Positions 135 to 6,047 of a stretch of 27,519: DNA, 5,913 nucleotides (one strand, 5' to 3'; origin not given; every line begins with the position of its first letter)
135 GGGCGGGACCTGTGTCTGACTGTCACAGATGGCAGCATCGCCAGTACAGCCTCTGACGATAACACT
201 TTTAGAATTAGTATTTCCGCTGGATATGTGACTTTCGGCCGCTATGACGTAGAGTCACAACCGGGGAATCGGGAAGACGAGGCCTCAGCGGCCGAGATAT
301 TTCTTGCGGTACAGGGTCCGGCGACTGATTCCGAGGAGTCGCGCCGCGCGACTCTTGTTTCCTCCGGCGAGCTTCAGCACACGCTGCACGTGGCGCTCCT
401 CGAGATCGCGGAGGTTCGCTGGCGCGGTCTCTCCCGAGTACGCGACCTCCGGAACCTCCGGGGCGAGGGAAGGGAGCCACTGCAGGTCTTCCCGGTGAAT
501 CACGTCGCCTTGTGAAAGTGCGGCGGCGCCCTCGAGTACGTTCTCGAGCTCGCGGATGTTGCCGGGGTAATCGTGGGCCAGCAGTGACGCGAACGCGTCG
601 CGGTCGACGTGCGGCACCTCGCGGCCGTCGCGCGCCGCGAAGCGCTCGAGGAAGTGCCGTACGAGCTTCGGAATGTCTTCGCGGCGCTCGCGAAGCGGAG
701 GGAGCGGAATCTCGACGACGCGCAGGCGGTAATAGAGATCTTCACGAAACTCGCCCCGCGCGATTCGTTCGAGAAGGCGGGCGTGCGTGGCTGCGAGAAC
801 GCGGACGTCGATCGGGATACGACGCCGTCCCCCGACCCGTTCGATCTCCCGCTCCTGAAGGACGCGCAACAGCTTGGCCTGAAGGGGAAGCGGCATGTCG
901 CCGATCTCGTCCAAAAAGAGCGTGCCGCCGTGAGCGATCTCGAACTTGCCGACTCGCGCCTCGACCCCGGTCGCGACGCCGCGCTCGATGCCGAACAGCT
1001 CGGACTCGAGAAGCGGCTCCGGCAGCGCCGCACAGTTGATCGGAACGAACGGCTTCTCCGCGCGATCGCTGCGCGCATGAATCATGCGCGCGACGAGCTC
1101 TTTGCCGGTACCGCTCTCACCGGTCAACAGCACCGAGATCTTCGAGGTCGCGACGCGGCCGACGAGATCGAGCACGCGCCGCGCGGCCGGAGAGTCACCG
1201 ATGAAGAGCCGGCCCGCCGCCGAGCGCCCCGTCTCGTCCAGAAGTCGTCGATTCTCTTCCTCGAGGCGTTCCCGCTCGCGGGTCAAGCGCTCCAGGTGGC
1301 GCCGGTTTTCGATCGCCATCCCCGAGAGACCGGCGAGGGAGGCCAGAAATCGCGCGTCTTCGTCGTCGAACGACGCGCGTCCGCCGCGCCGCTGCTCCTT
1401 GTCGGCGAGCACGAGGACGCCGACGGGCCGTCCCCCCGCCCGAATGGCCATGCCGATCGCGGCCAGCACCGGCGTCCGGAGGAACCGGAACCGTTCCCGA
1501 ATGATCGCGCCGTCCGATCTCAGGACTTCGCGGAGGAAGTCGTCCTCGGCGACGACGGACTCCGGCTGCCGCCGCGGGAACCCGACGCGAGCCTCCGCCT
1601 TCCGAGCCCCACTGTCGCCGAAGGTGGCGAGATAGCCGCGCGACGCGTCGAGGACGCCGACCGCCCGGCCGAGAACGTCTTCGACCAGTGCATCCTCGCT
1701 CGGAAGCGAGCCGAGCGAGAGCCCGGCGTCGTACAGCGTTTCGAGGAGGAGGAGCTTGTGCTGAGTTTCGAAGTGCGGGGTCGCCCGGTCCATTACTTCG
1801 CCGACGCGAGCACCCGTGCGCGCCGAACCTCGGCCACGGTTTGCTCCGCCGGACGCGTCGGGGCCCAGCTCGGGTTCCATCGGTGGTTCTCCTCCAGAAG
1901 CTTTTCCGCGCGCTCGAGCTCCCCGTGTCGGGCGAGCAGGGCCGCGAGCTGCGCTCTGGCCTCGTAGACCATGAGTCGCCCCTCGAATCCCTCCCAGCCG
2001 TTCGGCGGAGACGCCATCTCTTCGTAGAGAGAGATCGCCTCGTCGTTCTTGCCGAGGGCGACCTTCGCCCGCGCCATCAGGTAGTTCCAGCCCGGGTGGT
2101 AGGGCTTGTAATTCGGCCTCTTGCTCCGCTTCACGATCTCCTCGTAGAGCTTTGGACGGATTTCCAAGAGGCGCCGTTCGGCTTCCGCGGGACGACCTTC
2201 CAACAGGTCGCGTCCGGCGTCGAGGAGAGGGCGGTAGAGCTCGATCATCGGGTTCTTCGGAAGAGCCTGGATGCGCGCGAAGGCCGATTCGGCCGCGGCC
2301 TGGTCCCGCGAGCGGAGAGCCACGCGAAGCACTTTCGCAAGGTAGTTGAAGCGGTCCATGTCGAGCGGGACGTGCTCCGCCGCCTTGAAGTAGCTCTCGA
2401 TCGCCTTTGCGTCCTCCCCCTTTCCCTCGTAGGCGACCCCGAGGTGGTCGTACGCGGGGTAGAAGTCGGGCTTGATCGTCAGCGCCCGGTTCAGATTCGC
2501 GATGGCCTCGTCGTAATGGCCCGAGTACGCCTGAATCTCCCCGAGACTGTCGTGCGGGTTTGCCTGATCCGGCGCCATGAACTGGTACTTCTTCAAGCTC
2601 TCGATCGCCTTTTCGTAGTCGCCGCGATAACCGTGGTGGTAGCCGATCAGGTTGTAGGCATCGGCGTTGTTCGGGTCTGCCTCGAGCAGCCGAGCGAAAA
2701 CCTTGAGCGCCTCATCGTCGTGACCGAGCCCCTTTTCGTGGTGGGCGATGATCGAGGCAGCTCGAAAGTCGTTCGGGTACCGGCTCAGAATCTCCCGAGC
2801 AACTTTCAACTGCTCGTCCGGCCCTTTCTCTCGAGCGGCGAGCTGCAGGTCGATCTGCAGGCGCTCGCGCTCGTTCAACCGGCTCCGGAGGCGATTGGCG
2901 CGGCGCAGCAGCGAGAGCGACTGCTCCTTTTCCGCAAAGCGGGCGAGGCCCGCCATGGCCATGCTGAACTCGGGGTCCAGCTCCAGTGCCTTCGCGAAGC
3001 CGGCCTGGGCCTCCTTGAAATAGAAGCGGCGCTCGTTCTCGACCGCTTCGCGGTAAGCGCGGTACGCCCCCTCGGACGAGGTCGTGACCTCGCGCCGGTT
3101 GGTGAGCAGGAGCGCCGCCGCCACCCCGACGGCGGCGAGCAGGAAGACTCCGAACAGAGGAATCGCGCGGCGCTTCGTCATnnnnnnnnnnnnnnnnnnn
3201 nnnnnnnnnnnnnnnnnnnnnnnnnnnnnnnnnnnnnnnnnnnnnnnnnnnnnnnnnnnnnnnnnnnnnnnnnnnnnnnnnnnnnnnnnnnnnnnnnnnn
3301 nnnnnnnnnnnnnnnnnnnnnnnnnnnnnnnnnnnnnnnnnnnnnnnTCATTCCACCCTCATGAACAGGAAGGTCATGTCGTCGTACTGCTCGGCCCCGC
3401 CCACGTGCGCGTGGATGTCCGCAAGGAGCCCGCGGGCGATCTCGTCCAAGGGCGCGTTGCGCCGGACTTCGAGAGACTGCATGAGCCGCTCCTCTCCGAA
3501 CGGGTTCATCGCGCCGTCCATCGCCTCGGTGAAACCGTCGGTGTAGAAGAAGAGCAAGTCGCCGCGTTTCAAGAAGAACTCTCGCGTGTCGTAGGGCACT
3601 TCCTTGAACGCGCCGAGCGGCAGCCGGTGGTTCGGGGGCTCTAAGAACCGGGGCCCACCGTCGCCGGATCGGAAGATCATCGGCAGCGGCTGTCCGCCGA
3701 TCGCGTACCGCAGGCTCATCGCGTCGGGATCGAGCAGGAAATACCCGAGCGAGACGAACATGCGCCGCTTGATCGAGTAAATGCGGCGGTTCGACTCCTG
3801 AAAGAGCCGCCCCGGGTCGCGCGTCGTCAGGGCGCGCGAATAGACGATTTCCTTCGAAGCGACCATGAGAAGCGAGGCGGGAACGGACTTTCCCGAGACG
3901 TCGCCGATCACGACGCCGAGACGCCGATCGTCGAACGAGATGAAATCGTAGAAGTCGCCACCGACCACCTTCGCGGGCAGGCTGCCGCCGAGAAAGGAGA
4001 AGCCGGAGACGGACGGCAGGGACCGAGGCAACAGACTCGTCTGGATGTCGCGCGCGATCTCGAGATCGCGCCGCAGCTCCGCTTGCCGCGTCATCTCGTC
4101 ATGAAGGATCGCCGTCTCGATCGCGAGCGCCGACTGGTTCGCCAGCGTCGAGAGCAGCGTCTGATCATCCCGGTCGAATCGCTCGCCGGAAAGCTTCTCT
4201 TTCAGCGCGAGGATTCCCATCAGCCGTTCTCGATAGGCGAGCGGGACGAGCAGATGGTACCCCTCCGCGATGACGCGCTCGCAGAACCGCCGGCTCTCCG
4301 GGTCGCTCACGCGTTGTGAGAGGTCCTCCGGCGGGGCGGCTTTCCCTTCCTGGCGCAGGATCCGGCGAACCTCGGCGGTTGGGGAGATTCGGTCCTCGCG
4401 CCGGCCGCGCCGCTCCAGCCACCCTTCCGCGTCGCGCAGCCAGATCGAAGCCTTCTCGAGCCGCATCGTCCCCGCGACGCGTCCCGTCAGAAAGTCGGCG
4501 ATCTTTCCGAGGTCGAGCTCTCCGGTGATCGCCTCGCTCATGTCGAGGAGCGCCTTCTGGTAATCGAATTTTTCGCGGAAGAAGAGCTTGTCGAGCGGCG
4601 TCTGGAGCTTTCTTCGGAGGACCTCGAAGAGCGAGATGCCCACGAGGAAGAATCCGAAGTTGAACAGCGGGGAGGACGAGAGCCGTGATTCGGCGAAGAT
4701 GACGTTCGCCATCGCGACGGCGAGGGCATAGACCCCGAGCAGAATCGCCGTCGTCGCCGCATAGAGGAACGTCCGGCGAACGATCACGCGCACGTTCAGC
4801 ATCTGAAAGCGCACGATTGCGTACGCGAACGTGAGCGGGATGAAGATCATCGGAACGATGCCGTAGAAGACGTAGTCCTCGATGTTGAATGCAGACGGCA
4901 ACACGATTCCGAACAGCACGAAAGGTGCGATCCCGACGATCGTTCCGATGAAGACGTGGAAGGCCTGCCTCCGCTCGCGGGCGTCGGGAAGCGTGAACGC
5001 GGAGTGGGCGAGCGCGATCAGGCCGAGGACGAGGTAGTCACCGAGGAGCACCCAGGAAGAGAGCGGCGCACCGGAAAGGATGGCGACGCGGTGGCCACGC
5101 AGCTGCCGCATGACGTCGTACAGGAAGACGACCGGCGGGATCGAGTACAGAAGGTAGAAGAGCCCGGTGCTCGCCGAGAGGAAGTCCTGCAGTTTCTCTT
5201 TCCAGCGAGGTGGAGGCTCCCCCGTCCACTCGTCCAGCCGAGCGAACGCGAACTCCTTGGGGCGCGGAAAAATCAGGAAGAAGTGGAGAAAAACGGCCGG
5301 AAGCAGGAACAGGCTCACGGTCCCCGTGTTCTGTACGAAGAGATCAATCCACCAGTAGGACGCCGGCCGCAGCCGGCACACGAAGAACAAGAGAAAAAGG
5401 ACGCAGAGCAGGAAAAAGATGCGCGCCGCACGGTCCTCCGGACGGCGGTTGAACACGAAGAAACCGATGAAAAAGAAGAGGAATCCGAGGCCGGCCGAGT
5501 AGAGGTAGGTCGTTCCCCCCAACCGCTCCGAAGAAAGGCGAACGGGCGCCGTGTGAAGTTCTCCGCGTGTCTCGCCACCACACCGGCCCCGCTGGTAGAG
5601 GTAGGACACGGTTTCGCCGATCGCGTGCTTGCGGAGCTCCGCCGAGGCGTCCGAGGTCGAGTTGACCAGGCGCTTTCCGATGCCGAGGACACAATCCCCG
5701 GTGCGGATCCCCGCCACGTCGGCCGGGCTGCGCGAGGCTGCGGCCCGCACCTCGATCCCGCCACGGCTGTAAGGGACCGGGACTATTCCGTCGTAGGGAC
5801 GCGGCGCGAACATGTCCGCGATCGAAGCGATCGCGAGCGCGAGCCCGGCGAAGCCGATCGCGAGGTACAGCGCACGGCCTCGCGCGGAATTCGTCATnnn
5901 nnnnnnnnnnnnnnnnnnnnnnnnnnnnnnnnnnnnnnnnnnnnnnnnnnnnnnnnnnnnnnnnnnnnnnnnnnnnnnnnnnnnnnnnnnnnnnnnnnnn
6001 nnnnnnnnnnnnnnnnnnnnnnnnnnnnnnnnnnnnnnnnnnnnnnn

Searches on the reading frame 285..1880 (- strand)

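Call 6: search_protein_families(library=pfam, proteins=[window:285-1880:-], max_evalue=0.01)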
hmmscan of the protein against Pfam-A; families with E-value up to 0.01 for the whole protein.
window:285-1880:- (531 aa): 15 families
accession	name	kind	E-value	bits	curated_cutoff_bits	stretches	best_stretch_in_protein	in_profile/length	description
PF00158.32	Sigma54_activat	-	1e-65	220.9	20.2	1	227-391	2-167/168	Sigma-54 interaction domain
PF25601.1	AAA_lid_14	-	3.8e-24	84.8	27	1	397-467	1-71/87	AAA+ ATPase lid domain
PF14532.12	Sigma54_activ_2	-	7.6e-19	68.8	25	1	227-396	1-138/138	Sigma-54 interaction domain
PF02954.25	HTH_8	-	1.7e-13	50.5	22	1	490-526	2-38/42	Bacterial regulatory protein, Fis family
PF13492.12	GAF_3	-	2.9e-10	41.1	27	1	62-192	2-129/129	GAF domain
PF13185.12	GAF_2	-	6e-08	33.4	28.6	1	61-191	3-136/136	GAF domain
PF01590.32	GAF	-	1.4e-06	29.3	22.4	1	69-190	9-133/133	GAF domain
PF07728.20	AAA_5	-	1.7e-06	28.5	22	1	250-366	2-122/139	AAA domain (dynein-related subfamily)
PF01078.27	Mg_chelatase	-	0.0006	19.7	20.3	0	304-363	93-154/207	Magnesium chelatase, subunit ChlI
PF13191.12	AAA_16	-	0.00066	20.6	32.6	1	234-390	10-104/167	AAA ATPase domain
PF13551.12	HTH_29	-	0.00083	19.8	28.1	1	501-525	5-31/64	Winged helix-turn helix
PF20432.4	Xre-like-HTH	-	0.0019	18.9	25.8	1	496-527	13-43/63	Antitoxin Xre-like helix-turn-helix domain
PF13518.12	HTH_28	-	0.0027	18.2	25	1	503-525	9-31/52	Helix-turn-helix domain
PF13384.12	HTH_23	-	0.0031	17.7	24.6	1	504-525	14-36/50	Homeodomain-like domain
PF07724.20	AAA_2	-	0.0073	16.8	27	0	247-353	3-110/166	AAA domain (Cdc48 subfamily)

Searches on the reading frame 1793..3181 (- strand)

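Call 6: search_protein_families(library=pfam, proteins=[window:1793-3181:-], max_evalue=0.01)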
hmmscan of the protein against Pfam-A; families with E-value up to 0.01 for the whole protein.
window:1793-3181:- (462 aa): 21 families
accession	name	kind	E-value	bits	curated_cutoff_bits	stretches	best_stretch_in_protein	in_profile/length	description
PF07719.23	TPR_2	-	7.1e-19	66.8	27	1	210-239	4-33/34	Tetratricopeptide repeat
PF13428.12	TPR_14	-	2.3e-17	62.2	23.5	1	146-178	8-40/44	Tetratricopeptide repeat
PF14559.12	TPR_19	-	5.8e-16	59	25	3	156-210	8-62/68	Tetratricopeptide repeat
PF13181.12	TPR_8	-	1.9e-14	53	25.7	0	213-239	7-33/34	Tetratricopeptide repeat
PF00515.34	TPR_1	-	7.9e-14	51.2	27.8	2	213-240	7-34/34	Tetratricopeptide repeat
PF13414.12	TPR_11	-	8.5e-14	51.4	26.8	2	218-255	5-42/42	TPR repeat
PF13431.12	TPR_17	-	4.3e-12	45.7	24.4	1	162-194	2-34/34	Tetratricopeptide repeat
PF13176.12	TPR_7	-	1.3e-11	44.1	27.9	0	243-268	1-26/36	Tetratricopeptide repeat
PF13424.12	TPR_12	-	4.4e-11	43.3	30.1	2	148-198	19-70/77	Tetratricopeptide repeat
PF12895.13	ANAPC3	-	2.1e-09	38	27.2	1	156-232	6-81/82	Anaphase-promoting complex, cyclosome, subunit 3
PF13432.12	TPR_16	-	2.5e-09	37.8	32.7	2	152-206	10-64/65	Tetratricopeptide repeat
PF23914.1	TPR_CcmH_CycH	-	2.2e-08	34.5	42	1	156-205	104-153/158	Cytochrome c-type biogenesis protein H TPR domain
PF13174.12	TPR_6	-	5e-07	30.4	26.3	0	367-388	4-25/33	Tetratricopeptide repeat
PF13371.12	TPR_9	-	6.3e-05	23.4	35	0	154-206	10-62/73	Tetratricopeptide repeat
PF20308.4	TPR-S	-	0.00018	22.5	27.6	0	380-432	3-44/102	Tetratricopeptide Repeats-Sensor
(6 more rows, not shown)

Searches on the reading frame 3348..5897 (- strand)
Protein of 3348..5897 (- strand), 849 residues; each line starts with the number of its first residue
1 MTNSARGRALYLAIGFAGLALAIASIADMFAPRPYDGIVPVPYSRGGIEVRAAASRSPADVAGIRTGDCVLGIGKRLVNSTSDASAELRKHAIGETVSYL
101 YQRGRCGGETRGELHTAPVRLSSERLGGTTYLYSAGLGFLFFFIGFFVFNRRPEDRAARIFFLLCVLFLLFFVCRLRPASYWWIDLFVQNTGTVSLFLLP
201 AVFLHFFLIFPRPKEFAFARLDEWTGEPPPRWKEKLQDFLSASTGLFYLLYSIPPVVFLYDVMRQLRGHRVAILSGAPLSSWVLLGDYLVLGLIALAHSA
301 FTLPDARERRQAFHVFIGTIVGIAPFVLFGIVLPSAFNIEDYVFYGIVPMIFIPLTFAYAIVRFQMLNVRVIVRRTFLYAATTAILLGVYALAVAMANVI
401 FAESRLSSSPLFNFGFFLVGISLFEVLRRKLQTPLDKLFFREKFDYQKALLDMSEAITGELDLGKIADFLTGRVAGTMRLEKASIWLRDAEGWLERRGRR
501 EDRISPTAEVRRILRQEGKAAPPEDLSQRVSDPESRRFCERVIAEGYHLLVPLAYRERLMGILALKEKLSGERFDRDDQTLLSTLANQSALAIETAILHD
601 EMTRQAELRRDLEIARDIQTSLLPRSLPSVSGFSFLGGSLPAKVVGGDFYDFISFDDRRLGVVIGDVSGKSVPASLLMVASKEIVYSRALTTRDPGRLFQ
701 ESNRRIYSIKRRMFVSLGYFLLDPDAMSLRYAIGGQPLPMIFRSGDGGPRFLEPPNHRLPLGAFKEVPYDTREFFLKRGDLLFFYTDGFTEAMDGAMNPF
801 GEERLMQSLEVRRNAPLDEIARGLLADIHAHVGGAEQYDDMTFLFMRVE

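Call 6: search_protein_families(library=pfam, proteins=[window:3348-5897:-], max_evalue=0.01)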
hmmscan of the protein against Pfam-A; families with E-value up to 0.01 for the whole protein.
window:3348-5897:- (849 aa): 6 families
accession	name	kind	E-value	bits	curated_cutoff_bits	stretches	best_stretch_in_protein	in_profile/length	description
PF07228.17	SpoIIE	-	2.3e-42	145.6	25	1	656-848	1-191/192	Stage II sporulation protein E (SpoIIE)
PF01590.32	GAF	-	1.5e-08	35.7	22.4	1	462-593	1-133/133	GAF domain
PF13492.12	GAF_3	-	4.4e-08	34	27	1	464-594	3-128/129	GAF domain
PF13180.12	PDZ_2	-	5e-07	30.3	27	1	46-104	12-70/80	PDZ domain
PF13185.12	GAF_2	-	2.1e-06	28.4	28.6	1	532-594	75-136/136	GAF domain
PF17820.7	PDZ_6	-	5.7e-06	26.4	27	1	50-95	2-46/54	PDZ domain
